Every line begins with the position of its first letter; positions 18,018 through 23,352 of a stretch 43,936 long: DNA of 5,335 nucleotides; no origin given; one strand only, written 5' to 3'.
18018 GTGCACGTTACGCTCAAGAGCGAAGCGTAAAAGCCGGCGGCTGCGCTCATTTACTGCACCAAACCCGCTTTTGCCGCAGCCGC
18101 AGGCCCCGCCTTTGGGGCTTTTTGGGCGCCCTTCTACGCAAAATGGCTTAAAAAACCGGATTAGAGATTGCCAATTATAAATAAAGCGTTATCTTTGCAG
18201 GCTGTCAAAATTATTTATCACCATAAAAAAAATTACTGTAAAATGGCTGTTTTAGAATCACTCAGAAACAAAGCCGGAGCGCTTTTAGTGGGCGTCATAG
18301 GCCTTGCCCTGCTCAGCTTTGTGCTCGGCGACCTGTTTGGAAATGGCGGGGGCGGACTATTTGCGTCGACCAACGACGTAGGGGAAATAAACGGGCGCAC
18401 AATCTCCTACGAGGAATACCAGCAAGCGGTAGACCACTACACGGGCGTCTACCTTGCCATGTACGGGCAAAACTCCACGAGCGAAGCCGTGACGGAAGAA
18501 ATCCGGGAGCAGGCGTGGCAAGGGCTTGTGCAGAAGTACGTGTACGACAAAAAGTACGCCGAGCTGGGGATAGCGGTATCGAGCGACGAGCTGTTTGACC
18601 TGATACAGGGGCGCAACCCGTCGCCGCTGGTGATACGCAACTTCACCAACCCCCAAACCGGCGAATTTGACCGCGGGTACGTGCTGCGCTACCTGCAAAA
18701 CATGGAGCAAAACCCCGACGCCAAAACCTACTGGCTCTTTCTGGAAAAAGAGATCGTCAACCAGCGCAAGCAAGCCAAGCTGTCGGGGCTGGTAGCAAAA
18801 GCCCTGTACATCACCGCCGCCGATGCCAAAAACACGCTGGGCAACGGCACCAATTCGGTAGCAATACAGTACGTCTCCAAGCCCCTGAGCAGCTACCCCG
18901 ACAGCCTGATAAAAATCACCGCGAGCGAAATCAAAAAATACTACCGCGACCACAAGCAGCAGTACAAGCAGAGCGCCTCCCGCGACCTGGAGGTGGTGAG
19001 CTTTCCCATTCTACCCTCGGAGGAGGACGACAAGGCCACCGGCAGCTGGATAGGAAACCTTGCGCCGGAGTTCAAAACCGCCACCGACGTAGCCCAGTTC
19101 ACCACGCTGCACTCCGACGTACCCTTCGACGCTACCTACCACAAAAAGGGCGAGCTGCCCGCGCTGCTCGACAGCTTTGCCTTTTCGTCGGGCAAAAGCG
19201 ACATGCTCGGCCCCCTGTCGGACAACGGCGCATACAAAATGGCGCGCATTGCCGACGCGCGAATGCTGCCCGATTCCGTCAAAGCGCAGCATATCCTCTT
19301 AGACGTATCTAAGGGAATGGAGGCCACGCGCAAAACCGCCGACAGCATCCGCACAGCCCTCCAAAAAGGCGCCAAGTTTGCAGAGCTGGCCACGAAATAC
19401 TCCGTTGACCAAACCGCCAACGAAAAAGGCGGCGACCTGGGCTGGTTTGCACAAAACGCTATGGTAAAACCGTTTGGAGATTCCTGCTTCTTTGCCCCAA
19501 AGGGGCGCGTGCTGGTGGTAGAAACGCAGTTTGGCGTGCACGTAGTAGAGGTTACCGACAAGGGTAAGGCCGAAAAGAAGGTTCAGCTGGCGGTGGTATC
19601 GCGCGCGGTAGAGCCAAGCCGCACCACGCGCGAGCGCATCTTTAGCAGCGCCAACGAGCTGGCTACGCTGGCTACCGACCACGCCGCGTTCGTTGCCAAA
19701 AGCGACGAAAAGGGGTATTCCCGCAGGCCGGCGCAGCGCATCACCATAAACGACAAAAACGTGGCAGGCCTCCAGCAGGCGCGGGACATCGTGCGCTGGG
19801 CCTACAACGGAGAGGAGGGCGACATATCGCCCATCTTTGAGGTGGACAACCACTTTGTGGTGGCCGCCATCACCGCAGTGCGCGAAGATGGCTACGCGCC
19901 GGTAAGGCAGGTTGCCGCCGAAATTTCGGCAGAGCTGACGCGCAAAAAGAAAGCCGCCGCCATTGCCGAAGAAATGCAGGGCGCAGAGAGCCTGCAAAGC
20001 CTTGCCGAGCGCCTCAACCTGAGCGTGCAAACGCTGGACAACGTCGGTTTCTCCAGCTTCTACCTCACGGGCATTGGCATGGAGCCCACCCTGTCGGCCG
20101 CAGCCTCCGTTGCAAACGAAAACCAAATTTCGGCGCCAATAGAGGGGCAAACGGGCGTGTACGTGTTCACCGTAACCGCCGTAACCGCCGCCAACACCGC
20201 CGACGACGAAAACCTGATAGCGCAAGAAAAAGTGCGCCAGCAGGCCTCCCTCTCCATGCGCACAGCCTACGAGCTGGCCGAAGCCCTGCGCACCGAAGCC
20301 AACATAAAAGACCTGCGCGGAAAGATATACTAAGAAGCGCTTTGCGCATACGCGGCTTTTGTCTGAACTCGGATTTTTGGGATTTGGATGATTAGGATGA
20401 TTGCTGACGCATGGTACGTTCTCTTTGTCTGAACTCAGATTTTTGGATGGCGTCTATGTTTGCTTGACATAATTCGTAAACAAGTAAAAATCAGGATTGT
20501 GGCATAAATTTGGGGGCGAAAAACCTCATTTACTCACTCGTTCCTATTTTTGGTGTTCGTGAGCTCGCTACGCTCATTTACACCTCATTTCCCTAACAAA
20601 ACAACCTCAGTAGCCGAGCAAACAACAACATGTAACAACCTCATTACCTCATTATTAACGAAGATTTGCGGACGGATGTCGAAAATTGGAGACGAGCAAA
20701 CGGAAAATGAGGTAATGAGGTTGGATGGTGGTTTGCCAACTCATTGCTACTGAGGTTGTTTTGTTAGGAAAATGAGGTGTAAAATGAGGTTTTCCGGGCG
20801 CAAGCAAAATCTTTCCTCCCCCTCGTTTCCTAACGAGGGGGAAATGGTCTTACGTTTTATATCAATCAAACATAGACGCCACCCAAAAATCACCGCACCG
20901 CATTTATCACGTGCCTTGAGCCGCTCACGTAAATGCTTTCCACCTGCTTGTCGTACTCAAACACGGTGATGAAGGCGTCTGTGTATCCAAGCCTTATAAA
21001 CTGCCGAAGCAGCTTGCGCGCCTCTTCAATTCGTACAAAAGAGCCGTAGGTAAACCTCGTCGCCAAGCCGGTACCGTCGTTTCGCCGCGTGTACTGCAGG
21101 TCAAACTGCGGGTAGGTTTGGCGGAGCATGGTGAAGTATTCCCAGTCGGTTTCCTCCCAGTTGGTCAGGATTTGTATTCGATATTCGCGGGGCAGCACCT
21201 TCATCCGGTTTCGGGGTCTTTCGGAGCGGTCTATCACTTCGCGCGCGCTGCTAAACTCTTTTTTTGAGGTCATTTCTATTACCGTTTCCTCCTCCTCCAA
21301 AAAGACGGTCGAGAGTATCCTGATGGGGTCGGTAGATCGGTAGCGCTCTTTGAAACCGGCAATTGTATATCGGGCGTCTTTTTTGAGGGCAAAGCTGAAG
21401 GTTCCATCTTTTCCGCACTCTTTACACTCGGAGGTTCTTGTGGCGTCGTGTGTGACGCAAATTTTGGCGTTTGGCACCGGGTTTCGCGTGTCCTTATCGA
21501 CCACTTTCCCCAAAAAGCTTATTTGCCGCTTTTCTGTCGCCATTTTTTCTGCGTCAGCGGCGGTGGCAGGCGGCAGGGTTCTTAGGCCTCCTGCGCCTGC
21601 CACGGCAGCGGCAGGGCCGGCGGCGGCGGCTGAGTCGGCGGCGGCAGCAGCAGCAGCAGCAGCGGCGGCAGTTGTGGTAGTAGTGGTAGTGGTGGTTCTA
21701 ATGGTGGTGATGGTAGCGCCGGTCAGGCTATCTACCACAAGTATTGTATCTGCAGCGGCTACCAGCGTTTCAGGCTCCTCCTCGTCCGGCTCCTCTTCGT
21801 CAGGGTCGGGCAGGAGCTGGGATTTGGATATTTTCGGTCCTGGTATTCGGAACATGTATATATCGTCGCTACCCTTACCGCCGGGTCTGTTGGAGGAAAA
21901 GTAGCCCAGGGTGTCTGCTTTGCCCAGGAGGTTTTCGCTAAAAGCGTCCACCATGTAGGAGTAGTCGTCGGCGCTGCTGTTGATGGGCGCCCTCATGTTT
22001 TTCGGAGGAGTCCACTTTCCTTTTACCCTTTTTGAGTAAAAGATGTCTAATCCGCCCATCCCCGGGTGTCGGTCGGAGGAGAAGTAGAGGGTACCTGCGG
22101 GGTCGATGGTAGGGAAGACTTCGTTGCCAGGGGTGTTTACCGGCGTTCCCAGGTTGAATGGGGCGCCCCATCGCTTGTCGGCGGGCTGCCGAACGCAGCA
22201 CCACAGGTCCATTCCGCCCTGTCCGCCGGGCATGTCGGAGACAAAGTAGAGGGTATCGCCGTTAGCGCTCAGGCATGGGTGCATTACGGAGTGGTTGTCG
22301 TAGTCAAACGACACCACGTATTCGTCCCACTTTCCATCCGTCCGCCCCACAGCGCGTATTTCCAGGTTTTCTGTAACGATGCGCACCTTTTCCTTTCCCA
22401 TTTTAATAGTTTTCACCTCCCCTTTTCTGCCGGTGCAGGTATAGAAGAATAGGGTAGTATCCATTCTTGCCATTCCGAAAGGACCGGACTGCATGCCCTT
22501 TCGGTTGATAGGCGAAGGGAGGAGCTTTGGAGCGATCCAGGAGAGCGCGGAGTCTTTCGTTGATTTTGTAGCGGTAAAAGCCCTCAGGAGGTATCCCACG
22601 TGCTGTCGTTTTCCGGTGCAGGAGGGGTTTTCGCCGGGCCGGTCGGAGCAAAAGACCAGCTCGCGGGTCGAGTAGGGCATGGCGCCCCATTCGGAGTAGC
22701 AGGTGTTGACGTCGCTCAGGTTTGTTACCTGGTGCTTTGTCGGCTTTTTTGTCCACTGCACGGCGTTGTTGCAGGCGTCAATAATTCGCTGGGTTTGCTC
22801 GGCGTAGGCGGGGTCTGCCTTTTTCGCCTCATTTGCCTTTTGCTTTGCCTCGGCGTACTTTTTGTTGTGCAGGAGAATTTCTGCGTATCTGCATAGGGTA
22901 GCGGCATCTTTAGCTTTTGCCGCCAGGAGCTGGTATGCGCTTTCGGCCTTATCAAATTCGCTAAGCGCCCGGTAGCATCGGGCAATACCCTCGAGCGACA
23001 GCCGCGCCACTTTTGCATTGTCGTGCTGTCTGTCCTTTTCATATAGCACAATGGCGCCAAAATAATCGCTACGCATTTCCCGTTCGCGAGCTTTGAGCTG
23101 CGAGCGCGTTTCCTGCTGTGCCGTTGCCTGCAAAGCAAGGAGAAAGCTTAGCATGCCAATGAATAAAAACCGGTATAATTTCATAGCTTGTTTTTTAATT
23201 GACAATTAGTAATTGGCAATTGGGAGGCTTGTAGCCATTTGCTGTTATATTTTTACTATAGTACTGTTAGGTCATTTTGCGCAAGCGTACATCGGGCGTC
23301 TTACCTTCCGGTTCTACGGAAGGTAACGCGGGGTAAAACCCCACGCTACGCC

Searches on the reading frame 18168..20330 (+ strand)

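Call 52: search_protein_families(library=pfam, proteins=[window:18168-20330:+], max_evalue=0.00001)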
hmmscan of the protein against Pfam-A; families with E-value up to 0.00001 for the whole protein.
window:18168-20330:+ (721 aa): 5 families
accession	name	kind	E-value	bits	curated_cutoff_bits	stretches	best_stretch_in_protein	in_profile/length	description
PF13623.11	SurA_N_2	-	5.6e-40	137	28.5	1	29-175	1-144/145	SurA-like N-terminal domain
PF13616.12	Rotamase_3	-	1.3e-35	122.9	22.5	1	356-465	1-115/116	PPIC-type PPIASE domain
PF13145.12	Rotamase_2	-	1.3e-23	84.5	27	0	581-679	33-115/121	PPIC-type PPIASE domain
PF00639.27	Rotamase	-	3.4e-23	82.9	21.7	1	375-464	1-97/97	PPIC-type PPIASE domain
PF13624.11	SurA_N_3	-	4.2e-18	66.1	27.2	1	29-184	2-146/162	SurA-like N-terminal domain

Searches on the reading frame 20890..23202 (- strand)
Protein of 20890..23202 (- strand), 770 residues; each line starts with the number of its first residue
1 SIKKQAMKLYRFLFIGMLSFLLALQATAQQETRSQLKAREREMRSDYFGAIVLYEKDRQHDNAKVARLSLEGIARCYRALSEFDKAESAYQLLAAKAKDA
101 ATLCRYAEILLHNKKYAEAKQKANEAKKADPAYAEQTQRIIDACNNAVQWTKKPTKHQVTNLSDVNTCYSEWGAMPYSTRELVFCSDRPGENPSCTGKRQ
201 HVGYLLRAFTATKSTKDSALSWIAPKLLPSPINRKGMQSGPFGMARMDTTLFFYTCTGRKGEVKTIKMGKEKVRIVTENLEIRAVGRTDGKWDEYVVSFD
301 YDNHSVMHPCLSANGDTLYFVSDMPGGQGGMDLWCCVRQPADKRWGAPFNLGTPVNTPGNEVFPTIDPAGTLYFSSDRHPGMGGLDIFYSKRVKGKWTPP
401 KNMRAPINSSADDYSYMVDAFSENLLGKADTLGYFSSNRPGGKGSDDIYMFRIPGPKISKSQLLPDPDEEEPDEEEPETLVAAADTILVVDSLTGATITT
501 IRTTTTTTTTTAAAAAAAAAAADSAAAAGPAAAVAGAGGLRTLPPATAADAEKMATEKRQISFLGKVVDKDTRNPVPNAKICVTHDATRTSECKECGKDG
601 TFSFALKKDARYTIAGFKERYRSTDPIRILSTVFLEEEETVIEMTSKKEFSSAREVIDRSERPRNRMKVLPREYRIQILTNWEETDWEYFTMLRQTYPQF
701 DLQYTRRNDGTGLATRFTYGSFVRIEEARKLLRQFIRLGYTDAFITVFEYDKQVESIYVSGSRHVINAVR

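Call 52: search_protein_families(library=pfam, proteins=[window:20890-23202:-], max_evalue=0.00001)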
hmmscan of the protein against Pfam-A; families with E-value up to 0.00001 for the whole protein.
window:20890-23202:- (770 aa): 1 family
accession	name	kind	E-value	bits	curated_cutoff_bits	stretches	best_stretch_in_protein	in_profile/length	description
PF07676.18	PD40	-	2.6e-13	50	20.9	0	352-388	2-37/38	WD40-like Beta Propeller Repeat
